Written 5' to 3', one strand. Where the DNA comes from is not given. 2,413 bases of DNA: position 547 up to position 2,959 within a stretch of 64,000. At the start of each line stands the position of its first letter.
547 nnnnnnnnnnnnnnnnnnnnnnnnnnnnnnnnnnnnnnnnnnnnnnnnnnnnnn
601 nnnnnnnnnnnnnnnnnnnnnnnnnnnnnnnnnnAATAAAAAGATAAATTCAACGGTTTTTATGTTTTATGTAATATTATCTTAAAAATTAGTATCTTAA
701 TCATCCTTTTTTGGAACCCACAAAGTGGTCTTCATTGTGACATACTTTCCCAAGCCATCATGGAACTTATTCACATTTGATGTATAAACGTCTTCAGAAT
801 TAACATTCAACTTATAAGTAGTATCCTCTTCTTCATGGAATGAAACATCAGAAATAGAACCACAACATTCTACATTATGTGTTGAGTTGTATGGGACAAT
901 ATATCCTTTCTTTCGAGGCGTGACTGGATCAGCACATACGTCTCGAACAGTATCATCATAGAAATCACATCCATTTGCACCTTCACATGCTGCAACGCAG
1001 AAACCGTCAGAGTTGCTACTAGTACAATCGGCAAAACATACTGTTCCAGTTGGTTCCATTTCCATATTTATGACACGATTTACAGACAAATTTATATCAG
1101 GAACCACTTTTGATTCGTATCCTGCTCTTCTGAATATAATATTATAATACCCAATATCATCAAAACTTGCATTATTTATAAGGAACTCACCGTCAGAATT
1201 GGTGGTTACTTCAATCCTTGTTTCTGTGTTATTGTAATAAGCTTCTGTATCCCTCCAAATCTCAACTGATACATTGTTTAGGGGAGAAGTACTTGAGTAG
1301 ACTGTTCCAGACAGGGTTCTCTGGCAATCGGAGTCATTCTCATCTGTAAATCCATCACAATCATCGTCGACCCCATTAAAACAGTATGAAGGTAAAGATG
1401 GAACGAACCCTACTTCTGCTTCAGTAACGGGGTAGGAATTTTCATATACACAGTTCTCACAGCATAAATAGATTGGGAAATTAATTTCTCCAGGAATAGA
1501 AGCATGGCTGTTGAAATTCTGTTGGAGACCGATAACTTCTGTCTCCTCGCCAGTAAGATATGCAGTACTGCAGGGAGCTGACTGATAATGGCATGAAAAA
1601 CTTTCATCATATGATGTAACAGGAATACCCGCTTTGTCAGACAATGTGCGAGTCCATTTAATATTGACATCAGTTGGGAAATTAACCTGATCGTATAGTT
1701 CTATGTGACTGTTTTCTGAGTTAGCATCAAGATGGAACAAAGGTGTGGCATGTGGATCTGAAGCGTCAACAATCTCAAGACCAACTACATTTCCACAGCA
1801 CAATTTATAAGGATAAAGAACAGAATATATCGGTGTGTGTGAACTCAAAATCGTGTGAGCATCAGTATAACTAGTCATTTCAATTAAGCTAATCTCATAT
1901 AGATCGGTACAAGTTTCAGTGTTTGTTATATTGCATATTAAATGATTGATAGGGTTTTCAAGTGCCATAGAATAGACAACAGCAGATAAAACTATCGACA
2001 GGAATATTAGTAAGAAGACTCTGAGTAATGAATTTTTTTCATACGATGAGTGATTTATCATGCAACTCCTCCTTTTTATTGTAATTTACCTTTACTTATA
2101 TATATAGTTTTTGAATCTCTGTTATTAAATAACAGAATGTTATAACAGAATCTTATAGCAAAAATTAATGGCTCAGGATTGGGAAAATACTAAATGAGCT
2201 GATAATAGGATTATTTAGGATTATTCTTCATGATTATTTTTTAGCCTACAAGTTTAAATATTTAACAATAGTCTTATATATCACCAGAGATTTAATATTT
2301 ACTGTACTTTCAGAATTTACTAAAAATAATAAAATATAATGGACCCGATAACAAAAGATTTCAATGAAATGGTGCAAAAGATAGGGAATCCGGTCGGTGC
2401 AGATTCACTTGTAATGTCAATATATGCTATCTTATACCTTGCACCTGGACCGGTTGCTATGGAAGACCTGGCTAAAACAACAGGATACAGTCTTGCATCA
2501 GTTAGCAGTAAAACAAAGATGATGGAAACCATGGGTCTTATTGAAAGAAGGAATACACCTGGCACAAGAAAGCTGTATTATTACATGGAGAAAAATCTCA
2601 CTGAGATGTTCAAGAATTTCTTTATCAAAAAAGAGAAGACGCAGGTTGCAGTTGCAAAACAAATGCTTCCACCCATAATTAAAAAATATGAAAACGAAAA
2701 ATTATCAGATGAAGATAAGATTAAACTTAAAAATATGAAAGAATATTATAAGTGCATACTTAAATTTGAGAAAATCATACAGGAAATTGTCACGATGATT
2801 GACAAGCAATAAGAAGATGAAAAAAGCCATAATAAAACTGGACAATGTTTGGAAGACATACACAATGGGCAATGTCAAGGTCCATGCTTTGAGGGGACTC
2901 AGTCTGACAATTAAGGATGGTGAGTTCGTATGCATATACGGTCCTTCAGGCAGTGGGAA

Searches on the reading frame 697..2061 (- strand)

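Call 55: search_protein_families(library=pfam, proteins=[window:697-2061:-], max_evalue=0.001)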
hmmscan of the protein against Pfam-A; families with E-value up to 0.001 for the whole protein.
window:697-2061:- (454 aa): 2 families
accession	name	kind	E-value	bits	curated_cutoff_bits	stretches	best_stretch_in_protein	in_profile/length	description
PF13620.12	CarboxypepD_reg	-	2.2e-07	31.5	32.3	1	249-332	1-76/82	Carboxypeptidase regulatory-like domain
PF13715.12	CarbopepD_reg_2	-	0.00069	20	32.2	0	251-329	2-68/88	CarboxypepD_reg-like domain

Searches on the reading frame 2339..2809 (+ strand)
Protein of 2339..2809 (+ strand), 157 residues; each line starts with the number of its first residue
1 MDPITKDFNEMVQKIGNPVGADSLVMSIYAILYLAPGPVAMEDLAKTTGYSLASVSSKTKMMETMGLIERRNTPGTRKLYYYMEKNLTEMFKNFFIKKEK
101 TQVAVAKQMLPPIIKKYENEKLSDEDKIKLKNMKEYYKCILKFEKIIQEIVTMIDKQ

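Call 55: search_protein_families(library=pfam, proteins=[window:2339-2809:+], max_evalue=0.001)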
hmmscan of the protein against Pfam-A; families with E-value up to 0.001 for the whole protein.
window:2339-2809:+ (157 aa): 1 family
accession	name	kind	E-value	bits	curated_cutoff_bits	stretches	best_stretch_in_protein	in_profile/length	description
PF12802.13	MarR_2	-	4.7e-06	27.1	27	1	29-77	9-59/61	MarR family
